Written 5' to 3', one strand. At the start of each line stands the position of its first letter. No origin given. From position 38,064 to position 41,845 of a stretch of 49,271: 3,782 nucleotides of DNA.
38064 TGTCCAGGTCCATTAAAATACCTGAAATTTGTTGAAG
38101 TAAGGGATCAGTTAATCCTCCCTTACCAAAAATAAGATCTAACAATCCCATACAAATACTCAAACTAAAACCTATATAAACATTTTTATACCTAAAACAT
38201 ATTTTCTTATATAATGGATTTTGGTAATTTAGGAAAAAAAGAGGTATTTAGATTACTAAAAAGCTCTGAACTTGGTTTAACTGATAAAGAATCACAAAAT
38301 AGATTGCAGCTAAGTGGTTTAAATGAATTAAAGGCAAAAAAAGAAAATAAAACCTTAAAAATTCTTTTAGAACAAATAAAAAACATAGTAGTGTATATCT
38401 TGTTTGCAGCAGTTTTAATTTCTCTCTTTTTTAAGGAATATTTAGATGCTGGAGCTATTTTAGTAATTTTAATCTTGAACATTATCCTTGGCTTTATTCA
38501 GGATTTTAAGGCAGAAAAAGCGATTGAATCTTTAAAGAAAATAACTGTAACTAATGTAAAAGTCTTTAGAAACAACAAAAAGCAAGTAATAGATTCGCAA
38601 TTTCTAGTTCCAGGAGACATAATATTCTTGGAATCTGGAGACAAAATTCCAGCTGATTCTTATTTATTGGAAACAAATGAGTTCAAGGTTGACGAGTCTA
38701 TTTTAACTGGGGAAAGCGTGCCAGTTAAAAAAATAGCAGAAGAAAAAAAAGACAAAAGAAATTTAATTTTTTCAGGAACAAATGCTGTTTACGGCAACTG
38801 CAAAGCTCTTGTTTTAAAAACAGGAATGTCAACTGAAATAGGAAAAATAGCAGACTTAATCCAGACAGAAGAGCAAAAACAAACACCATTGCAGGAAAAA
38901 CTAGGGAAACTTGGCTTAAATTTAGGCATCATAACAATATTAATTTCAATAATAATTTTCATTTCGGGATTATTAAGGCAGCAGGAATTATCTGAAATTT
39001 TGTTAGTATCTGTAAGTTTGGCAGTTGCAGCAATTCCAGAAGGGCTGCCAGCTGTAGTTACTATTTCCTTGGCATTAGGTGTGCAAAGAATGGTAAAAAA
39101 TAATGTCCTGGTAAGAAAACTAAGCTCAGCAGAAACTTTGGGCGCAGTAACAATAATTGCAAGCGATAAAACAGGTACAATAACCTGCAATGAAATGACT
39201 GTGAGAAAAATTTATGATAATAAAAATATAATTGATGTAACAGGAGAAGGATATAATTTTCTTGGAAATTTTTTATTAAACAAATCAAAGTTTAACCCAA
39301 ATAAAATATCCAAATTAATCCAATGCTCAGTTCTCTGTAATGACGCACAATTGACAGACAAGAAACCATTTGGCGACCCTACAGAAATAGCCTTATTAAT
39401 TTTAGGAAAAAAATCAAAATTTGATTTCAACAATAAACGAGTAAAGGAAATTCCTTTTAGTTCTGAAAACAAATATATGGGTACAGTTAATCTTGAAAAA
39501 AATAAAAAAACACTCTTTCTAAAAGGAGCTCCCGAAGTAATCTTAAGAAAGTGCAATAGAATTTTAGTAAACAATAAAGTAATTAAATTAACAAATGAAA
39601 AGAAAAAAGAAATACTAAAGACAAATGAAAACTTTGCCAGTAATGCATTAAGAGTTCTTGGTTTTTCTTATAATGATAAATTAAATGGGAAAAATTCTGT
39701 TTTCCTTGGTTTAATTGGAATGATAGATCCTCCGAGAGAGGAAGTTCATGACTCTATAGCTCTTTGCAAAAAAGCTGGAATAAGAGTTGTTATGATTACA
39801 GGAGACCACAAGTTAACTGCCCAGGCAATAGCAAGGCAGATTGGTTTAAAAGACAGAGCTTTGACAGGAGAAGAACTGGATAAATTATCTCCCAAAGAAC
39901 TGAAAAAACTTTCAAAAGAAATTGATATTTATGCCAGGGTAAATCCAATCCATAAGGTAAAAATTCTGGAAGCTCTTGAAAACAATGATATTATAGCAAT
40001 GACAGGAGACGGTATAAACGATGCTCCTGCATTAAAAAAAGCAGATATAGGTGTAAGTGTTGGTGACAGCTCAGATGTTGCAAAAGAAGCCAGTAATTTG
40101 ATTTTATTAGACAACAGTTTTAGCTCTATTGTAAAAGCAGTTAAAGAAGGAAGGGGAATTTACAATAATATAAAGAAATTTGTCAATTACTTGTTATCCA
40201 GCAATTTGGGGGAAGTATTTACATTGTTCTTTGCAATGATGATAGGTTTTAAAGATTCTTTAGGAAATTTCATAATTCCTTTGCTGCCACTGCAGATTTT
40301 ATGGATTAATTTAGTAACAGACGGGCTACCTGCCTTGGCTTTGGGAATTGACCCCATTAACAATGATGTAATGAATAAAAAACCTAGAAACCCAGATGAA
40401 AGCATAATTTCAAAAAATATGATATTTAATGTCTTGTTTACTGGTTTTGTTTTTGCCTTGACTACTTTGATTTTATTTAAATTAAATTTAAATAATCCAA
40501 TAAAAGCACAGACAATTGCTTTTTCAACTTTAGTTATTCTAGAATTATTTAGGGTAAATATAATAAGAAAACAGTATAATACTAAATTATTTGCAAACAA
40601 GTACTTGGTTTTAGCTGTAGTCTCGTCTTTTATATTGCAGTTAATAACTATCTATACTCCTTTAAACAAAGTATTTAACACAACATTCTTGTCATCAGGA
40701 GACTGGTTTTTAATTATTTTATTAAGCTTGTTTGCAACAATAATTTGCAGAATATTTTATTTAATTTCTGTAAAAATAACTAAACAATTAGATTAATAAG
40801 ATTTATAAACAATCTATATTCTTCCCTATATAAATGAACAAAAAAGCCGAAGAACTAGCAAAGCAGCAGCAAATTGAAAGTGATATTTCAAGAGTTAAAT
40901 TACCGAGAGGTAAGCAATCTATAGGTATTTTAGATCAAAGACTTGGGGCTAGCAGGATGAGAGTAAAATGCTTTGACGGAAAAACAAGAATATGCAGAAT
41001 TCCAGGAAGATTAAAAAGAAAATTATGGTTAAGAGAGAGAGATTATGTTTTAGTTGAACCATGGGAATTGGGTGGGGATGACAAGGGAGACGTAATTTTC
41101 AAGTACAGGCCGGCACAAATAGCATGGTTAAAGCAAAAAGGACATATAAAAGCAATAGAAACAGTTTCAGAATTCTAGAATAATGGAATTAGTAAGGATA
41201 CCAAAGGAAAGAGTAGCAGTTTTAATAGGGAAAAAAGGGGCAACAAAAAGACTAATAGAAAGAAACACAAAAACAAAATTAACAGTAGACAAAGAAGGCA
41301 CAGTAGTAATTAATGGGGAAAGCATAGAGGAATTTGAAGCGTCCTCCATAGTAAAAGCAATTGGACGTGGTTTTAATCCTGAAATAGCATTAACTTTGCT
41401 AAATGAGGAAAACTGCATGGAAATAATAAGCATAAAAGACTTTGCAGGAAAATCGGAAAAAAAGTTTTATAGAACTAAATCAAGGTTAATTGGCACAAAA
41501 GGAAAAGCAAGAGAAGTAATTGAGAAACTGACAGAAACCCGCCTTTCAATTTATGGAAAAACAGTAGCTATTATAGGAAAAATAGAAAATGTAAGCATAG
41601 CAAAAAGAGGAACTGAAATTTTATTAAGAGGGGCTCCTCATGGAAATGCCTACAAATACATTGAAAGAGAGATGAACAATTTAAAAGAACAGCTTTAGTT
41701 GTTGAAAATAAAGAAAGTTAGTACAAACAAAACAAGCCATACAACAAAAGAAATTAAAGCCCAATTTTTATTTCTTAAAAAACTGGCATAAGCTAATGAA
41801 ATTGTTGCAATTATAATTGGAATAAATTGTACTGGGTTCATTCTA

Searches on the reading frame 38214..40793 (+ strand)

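Call 32: search_protein_families(library=pfam, proteins=[window:38214-40793:+], max_evalue=0.001)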
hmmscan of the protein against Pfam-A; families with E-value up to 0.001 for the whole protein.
window:38214-40793:+ (860 aa): 7 families
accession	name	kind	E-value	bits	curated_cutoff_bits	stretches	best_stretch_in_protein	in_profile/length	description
PF00122.25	E1-E2_ATPase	-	3.3e-55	186.9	28.1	1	111-296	3-181/181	E1-E2 ATPase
PF00689.26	Cation_ATPase_C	-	3e-45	154.6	27.3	1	688-848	2-172/175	Cation transporting ATPase, C-terminus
PF13246.12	Cation_ATPase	-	2.9e-18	66.1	21.7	1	373-450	1-91/91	Cation transport ATPase (P-type)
PF00702.32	Hydrolase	-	1.3e-16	62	26.4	1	314-611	3-191/191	haloacid dehalogenase-like hydrolase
PF00690.31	Cation_ATPase_N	-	2.5e-14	53.1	20.4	1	5-70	3-69/69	Cation transporter/ATPase, N-terminus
PF08282.18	Hydrolase_3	-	1.6e-05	25.2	20.9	1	589-642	202-254/255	haloacid dehalogenase-like hydrolase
PF12710.13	HAD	-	0.00012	23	27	1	509-608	88-189/189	haloacid dehalogenase-like hydrolase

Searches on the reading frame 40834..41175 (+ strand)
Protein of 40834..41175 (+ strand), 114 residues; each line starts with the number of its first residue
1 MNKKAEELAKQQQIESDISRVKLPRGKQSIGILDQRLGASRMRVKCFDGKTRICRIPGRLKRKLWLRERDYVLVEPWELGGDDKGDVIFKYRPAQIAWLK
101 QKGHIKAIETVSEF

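Call 32: search_protein_families(library=pfam, proteins=[window:40834-41175:+], max_evalue=0.001)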
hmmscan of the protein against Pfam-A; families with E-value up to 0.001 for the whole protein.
window:40834-41175:+ (114 aa): 1 family
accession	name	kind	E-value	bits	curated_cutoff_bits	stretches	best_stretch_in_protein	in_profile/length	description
PF01176.25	eIF-1a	-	9.4e-19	67.3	30.2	1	28-90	2-64/64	Translation initiation factor 1A / IF-1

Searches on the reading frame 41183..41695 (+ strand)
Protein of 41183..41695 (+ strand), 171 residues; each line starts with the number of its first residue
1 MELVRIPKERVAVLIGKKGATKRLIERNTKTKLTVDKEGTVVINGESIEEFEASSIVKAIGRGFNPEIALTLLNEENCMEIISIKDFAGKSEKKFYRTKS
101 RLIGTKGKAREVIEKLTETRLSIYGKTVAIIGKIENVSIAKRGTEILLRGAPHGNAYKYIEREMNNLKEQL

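Call 32: search_protein_families(library=pfam, proteins=[window:41183-41695:+], max_evalue=0.001)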
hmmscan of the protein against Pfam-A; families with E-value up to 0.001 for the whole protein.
window:41183-41695:+ (171 aa): 4 families
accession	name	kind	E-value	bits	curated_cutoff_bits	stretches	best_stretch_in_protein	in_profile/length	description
PF21800.4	KH_KRR1_2nd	-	1.4e-13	51.1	27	1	78-141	2-64/91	KRR1 small subunit processome component, second KH domain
PF22891.2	KH_PNO1_2nd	-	4.2e-09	36.9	27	1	79-159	2-82/90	Eukaryotic type KH-domain (KH-domain type I) (327.11.2)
PF00013.35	KH_1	-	5.4e-09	36.1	21.5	1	4-48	4-54/66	KH domain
PF22675.2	KH-I_KHDC4-BBP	-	0.00062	20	30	0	11-49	8-46/76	KHDC4/BBP-like, KH-domain type I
